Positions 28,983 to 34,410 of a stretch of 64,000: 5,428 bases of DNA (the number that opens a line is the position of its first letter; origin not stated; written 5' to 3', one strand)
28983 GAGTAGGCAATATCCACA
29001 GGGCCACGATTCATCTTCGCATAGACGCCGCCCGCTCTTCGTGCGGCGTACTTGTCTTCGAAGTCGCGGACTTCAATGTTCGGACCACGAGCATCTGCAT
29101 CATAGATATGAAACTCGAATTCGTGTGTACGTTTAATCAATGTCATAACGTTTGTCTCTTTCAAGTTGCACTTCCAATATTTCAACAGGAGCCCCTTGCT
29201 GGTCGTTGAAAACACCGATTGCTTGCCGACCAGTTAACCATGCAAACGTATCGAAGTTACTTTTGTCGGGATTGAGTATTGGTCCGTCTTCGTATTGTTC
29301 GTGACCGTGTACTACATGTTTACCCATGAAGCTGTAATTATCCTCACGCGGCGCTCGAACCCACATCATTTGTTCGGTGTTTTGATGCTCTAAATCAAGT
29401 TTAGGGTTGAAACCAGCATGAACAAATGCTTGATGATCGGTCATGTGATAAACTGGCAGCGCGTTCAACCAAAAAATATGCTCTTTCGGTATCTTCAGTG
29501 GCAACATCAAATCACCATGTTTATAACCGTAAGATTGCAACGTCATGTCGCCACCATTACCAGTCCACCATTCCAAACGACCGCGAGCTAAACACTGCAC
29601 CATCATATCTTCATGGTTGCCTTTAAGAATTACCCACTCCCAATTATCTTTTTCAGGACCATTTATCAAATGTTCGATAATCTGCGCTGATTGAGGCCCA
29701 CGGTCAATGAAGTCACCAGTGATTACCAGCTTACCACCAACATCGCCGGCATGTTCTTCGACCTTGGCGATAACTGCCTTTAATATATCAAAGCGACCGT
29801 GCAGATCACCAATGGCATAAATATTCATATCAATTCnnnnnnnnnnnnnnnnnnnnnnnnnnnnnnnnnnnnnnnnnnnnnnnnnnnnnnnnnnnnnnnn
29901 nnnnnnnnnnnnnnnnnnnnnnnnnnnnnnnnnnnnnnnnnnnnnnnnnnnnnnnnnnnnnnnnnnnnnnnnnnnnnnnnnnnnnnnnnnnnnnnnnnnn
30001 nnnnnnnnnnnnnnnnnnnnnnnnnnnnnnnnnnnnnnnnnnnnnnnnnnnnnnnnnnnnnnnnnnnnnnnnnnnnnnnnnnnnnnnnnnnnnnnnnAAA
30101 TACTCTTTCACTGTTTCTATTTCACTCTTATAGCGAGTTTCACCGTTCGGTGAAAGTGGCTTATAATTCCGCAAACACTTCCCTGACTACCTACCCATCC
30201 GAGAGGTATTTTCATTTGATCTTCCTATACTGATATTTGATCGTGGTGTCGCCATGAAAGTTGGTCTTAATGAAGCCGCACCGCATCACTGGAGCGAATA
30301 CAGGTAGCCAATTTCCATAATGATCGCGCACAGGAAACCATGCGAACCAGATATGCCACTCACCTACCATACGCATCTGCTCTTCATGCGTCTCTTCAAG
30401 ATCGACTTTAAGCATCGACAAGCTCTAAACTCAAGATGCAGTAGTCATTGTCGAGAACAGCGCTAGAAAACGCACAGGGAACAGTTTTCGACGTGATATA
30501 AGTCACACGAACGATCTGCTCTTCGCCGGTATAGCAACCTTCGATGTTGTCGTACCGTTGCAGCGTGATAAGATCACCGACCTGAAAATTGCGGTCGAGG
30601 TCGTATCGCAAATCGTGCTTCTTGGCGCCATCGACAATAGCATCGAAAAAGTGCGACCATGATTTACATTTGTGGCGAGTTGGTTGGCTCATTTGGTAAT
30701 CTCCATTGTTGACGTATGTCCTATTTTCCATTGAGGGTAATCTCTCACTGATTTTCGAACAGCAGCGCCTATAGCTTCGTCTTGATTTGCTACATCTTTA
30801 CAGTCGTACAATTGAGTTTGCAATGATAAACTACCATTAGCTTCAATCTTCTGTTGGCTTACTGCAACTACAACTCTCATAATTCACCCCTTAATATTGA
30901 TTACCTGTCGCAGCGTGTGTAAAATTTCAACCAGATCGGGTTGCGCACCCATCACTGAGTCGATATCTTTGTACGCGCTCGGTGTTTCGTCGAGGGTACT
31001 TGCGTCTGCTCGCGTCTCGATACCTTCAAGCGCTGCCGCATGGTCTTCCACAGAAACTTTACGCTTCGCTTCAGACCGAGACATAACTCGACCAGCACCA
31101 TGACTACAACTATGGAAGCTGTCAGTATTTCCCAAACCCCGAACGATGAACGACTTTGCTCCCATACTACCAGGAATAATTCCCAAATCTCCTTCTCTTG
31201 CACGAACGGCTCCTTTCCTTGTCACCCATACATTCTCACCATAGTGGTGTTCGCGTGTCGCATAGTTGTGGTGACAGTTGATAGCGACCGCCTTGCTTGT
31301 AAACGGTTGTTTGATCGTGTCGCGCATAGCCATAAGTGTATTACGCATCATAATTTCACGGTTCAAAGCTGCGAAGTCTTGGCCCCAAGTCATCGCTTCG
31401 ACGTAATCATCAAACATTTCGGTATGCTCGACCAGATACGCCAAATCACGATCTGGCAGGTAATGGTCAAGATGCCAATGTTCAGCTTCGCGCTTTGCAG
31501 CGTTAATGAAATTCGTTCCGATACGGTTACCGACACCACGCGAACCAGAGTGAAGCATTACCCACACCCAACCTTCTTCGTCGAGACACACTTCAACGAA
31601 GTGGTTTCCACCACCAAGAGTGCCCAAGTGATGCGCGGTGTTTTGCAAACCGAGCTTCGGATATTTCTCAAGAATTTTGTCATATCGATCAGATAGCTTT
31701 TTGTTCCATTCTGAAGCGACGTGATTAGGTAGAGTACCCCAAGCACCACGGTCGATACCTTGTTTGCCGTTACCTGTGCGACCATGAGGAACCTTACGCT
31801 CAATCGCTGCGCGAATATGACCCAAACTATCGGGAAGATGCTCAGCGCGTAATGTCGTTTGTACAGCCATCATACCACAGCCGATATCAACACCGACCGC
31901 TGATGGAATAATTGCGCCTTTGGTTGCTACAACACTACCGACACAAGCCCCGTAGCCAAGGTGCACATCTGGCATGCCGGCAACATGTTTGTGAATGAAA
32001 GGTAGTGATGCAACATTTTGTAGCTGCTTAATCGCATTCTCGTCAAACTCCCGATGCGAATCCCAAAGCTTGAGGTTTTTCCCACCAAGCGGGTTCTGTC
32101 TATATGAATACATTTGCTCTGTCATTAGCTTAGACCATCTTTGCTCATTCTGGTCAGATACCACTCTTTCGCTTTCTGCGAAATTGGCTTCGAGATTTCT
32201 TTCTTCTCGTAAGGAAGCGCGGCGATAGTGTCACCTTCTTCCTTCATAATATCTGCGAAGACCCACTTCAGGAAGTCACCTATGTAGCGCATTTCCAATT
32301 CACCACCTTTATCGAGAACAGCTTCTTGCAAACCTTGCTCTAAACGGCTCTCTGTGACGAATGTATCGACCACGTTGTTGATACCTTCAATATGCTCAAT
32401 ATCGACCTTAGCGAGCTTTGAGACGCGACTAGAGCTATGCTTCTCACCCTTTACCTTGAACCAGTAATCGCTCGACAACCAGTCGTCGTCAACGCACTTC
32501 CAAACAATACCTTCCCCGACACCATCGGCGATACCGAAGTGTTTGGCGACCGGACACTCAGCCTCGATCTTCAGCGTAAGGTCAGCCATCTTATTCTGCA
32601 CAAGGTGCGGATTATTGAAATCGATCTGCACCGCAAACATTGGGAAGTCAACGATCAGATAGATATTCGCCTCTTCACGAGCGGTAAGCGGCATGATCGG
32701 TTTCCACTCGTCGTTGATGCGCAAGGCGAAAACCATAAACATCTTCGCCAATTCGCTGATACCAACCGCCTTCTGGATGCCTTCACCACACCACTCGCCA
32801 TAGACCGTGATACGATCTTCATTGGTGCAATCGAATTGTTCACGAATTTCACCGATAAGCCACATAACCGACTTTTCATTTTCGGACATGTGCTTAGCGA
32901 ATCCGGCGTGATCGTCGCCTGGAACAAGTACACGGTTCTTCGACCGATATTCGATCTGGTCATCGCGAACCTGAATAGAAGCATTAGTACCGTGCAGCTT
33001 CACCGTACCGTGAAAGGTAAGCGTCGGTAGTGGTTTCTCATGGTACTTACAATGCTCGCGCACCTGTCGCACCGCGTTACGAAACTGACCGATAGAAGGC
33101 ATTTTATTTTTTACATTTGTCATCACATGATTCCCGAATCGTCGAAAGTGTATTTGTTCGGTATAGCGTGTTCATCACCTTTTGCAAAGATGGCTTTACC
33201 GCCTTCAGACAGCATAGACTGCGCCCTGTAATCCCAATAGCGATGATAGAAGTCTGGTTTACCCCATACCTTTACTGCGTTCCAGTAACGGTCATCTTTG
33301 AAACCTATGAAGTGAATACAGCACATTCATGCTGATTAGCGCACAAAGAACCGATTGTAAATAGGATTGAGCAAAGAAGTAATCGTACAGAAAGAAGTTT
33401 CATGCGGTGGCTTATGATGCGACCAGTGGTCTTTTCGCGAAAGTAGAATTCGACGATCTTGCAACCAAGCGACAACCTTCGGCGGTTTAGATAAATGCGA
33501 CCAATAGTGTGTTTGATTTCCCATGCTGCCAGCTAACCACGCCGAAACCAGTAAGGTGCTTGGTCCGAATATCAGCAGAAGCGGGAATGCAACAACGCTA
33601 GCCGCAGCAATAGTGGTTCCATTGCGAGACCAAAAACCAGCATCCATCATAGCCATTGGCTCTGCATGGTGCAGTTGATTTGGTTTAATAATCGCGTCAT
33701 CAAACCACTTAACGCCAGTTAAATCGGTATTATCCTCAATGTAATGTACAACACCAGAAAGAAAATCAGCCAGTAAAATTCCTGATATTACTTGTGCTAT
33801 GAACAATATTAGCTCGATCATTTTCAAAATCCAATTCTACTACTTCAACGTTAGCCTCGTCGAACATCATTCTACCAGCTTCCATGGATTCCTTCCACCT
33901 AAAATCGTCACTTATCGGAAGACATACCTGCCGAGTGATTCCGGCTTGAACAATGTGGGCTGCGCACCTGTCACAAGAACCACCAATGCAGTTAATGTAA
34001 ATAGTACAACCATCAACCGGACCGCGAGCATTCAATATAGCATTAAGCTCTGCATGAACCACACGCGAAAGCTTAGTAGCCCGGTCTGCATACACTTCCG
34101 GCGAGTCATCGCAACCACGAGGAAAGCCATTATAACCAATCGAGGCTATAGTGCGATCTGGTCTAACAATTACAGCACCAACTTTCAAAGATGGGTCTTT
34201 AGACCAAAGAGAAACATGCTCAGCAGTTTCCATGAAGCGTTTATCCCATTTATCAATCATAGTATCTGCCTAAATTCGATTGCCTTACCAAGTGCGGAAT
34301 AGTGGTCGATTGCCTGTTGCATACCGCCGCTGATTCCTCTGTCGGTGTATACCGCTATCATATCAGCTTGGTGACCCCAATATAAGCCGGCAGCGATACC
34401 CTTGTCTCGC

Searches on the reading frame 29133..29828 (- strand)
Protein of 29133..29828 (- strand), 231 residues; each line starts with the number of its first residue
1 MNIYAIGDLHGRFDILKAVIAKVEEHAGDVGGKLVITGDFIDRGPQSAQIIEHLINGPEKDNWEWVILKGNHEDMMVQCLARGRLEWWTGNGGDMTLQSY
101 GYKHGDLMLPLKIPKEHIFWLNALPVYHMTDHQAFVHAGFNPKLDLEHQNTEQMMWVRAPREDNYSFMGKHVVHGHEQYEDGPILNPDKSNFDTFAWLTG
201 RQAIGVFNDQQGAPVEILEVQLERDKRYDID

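Call 21: search_protein_families(library=pfam, proteins=[window:29133-29828:-], max_evalue=0.001)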
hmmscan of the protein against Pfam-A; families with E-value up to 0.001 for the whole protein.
window:29133-29828:- (231 aa): 1 family
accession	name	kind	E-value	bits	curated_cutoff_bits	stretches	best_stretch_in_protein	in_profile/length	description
PF00149.33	Metallophos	-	5.6e-12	46.9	21.5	1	1-177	1-156/191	Calcineurin-like phosphoesterase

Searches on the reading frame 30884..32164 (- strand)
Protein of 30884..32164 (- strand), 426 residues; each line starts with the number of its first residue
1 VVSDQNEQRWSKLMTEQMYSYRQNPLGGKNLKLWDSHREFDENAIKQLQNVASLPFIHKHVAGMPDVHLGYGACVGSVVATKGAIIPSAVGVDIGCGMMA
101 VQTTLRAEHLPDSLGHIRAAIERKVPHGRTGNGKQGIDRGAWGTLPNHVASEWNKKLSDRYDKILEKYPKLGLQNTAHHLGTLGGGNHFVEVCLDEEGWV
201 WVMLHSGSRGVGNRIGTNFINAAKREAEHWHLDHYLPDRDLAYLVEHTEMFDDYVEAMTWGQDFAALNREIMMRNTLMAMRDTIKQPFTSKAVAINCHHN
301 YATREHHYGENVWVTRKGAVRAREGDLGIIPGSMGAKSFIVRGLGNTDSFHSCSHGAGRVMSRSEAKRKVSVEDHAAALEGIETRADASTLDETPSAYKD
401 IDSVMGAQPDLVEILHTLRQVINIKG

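Call 10: search_protein_families(library=phrogs, proteins=[window:30884-32164:-], max_evalue=0.00001)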
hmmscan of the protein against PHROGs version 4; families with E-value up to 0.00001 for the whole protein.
window:30884-32164:- (426 aa): 2 families
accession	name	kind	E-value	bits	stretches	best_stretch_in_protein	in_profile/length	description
phrog_1075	-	DNA, RNA and nucleotide metabolism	8.2e-143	477.8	1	16-426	51-441/459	tRNA splicing ligase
phrog_32430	-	DNA, RNA and nucleotide metabolism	1.4e-54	184.6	1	299-426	10-138/139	tRNA splicing ligase RtcB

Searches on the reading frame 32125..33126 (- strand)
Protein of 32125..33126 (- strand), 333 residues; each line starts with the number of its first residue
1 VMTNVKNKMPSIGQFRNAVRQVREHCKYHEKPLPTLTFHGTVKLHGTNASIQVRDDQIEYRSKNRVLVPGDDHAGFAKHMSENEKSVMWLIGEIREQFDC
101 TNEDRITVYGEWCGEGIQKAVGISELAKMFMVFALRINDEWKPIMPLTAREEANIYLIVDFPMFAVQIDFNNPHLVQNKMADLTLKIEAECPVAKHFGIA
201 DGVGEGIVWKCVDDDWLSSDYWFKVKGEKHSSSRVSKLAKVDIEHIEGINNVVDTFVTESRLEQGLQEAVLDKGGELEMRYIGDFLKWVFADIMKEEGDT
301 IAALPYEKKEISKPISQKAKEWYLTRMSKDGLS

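Call 10: search_protein_families(library=phrogs, proteins=[window:32125-33126:-], max_evalue=0.00001)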
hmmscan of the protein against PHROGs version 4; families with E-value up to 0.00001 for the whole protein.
window:32125-33126:- (333 aa): 1 family
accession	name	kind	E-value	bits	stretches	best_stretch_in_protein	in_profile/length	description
phrog_548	-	DNA, RNA and nucleotide metabolism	6.3e-65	220.6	1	7-327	4-339/341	RNA ligase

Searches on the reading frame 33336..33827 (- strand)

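Call 21: search_protein_families(library=pfam, proteins=[window:33336-33827:-], max_evalue=0.001)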
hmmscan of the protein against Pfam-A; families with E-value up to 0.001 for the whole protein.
window:33336-33827:- (163 aa): 2 families
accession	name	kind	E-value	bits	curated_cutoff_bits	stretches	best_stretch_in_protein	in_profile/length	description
PF10520.15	Lipid_desat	-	3.4e-32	112.3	26.4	1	17-158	1-152/175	Lipid desaturase domain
PF04116.19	FA_hydroxylase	-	2e-05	25.5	31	1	16-153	4-126/132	Fatty acid hydroxylase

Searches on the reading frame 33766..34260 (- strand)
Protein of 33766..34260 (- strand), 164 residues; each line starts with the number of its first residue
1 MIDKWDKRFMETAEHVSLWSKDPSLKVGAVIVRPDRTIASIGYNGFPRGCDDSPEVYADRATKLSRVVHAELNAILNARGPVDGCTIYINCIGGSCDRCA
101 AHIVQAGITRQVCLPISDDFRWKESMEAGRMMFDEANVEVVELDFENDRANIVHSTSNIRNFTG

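Call 21: search_protein_families(library=pfam, proteins=[window:33766-34260:-], max_evalue=0.001)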
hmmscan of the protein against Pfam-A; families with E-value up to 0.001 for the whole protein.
window:33766-34260:- (164 aa): 2 families
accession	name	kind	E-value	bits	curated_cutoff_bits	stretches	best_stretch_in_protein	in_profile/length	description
PF00383.29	dCMP_cyt_deam_1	-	4.1e-18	65.6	25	1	4-113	2-100/102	Cytidine and deoxycytidylate deaminase zinc-binding region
PF14437.12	MafB19-deam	-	2.8e-10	40.7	27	1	5-153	3-134/142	MafB19-like deaminase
